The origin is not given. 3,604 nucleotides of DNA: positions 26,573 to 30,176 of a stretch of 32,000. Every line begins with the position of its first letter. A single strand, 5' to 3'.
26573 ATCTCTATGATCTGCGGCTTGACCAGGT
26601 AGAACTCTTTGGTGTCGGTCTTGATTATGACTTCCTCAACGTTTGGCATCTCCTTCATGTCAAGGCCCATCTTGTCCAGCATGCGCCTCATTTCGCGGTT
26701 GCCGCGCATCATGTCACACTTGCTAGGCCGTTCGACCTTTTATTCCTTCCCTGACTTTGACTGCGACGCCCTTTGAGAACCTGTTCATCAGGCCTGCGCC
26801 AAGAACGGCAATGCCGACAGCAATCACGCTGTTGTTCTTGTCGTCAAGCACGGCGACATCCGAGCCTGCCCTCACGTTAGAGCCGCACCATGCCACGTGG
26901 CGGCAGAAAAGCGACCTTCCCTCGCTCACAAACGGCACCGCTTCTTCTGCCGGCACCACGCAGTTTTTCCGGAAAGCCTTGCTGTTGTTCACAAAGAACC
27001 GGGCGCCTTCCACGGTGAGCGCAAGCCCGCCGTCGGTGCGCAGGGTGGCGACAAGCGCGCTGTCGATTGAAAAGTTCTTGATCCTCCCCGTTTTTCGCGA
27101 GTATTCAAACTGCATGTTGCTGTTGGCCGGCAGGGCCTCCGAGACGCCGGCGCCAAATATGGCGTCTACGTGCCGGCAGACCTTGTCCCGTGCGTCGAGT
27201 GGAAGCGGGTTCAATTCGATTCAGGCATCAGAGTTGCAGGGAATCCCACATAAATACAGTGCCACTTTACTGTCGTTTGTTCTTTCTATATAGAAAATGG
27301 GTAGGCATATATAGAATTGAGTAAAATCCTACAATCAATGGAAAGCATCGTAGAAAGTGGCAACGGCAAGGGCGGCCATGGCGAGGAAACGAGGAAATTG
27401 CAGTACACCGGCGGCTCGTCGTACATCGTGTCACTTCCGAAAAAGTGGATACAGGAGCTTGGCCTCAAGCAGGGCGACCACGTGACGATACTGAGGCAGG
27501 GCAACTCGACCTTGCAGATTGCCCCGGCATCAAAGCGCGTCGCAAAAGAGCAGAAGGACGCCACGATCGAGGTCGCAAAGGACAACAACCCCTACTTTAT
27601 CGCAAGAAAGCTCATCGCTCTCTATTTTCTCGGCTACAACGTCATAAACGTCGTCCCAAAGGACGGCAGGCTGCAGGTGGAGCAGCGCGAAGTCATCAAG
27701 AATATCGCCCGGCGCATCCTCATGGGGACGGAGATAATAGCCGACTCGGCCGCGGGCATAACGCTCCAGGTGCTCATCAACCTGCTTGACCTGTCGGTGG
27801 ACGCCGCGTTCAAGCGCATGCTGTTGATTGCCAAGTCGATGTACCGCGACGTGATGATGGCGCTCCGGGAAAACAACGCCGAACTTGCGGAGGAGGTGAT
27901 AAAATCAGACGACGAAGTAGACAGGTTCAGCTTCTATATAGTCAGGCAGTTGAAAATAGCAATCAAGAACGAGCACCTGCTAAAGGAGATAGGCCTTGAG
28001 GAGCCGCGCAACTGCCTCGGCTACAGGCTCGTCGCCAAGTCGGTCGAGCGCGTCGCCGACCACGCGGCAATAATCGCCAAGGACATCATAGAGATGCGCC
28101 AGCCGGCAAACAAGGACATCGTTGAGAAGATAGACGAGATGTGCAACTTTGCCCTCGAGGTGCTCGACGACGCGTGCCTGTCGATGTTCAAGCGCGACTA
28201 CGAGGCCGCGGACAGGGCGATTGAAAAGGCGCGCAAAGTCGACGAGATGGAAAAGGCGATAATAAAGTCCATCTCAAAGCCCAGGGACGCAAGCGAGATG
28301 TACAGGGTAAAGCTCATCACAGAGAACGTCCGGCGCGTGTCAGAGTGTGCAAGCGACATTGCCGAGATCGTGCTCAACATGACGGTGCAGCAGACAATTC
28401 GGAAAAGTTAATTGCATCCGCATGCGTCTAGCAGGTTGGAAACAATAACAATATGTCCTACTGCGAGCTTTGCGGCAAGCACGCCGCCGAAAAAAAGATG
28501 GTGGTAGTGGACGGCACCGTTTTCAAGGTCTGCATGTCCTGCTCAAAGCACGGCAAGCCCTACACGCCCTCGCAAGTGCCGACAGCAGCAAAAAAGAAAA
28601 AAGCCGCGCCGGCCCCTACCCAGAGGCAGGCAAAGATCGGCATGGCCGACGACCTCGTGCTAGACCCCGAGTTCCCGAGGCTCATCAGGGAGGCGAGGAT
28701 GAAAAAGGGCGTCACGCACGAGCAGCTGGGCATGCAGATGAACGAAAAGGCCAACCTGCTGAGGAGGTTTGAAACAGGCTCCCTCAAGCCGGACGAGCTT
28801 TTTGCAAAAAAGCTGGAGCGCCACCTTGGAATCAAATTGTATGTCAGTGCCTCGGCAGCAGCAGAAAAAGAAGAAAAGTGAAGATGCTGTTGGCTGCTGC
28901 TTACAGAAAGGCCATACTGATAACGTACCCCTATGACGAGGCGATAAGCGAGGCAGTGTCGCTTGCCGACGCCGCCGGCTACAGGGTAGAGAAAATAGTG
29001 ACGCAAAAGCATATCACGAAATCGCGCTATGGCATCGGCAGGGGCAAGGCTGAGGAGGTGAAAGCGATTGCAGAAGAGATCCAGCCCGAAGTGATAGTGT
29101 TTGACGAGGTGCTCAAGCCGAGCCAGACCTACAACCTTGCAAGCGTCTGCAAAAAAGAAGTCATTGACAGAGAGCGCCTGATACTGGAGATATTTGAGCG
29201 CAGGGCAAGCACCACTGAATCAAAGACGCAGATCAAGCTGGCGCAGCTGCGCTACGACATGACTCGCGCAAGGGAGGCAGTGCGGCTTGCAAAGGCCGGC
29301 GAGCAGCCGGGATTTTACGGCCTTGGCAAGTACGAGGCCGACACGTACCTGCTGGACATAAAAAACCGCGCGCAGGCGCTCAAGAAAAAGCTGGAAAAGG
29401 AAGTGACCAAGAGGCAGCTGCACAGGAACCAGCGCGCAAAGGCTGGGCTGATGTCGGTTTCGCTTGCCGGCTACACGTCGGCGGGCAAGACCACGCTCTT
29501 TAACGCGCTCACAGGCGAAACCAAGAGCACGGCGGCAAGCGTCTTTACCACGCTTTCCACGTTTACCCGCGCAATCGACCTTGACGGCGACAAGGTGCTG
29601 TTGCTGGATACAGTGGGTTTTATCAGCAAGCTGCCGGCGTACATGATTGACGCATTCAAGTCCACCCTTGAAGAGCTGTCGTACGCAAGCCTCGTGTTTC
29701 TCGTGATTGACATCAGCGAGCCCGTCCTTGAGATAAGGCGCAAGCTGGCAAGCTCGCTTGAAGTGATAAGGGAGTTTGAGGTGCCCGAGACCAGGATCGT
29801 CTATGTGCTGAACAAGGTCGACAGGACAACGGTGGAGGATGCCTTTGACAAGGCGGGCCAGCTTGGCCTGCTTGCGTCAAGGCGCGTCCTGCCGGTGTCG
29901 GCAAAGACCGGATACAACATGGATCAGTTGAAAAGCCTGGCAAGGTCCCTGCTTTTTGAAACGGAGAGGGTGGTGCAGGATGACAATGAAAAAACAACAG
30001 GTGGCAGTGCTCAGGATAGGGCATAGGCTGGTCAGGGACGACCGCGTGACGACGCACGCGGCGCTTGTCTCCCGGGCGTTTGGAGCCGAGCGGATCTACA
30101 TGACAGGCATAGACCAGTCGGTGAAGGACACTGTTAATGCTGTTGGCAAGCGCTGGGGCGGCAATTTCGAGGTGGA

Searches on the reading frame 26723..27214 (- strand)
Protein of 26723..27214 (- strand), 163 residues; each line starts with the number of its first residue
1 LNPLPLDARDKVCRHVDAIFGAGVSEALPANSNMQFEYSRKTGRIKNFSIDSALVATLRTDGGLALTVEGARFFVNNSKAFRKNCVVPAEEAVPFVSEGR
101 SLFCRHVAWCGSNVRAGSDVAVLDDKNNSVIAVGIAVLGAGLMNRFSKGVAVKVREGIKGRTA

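Call 9: search_protein_families(library=pfam, proteins=[window:26723-27214:-], max_evalue=0.001)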
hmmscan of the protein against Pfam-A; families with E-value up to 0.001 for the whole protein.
window:26723-27214:- (163 aa): 2 families
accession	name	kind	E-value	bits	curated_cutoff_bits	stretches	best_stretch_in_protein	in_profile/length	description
PF01472.26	PUA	-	2.6e-12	46.9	24.8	1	89-157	6-73/74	PUA domain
PF14810.12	TGT_C2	-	9.9e-10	39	25.3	1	19-76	10-67/72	Patch-forming domain C2 of tRNA-guanine transglycosylase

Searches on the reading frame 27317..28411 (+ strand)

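Call 9: search_protein_families(library=pfam, proteins=[window:27317-28411:+], max_evalue=0.001)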
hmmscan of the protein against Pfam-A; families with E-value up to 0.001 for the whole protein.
window:27317-28411:+ (364 aa): 2 families
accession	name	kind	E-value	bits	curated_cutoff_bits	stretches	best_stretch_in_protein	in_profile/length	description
PF01895.24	PhoU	-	2.2e-25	89.3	23.5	2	166-257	2-89/89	PhoU domain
PF04014.23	MazE_antitoxin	-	2.2e-12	47.2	24.7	1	31-73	3-45/48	Antidote-toxin recognition MazE, bacterial antitoxin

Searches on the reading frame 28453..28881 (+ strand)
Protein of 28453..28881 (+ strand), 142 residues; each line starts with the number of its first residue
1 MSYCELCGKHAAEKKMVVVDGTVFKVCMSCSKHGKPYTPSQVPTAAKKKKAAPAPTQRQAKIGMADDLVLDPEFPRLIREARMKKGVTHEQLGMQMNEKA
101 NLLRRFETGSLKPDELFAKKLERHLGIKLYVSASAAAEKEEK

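Call 9: search_protein_families(library=pfam, proteins=[window:28453-28881:+], max_evalue=0.001)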
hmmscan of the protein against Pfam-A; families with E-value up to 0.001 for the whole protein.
window:28453-28881:+ (142 aa): 2 families
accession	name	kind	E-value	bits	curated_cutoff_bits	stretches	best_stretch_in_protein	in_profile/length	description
PF01381.28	HTH_3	-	6.6e-06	26.5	23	1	78-129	1-52/55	Helix-turn-helix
PF13560.12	HTH_31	-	0.00045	20.9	27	1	76-126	4-55/64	Helix-turn-helix domain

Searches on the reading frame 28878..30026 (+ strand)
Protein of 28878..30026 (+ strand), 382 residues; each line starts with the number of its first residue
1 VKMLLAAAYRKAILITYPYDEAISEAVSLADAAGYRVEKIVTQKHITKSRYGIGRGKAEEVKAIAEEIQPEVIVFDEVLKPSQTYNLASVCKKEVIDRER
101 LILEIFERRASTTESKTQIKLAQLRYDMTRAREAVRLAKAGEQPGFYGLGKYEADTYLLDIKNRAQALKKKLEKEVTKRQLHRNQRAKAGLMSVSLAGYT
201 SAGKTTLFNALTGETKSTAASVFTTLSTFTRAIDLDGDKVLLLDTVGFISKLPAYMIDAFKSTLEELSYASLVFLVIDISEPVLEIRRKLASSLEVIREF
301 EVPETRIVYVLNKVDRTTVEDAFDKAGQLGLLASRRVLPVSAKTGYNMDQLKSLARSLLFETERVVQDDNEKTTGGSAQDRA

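Call 9: search_protein_families(library=pfam, proteins=[window:28878-30026:+], max_evalue=0.001)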
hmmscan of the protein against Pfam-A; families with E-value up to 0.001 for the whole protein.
window:28878-30026:+ (382 aa): 6 families
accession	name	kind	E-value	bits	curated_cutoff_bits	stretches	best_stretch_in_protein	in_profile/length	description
PF13167.11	GTP-bdg_N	-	3.4e-22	79.3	25.4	1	21-106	2-88/89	GTP-binding GTPase N-terminal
PF01926.29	MMR_HSR1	-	6.1e-17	62.2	21.9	1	194-313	2-113/113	50S ribosome-binding GTPase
PF16360.10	GTP-bdg_M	-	4.2e-14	53.3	29.5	1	109-186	1-79/79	GTP-binding GTPase Middle Region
PF02421.24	FeoB_N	-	4.6e-08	33.2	27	1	193-353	2-154/156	Ferrous iron transport protein B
PF00009.33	GTP_EFTU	-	2.3e-05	24.5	26.5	0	266-353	89-180/188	Elongation factor Tu GTP binding domain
PF03193.22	RsgA_GTPase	-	0.00016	22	30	0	192-224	107-139/174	RsgA GTPase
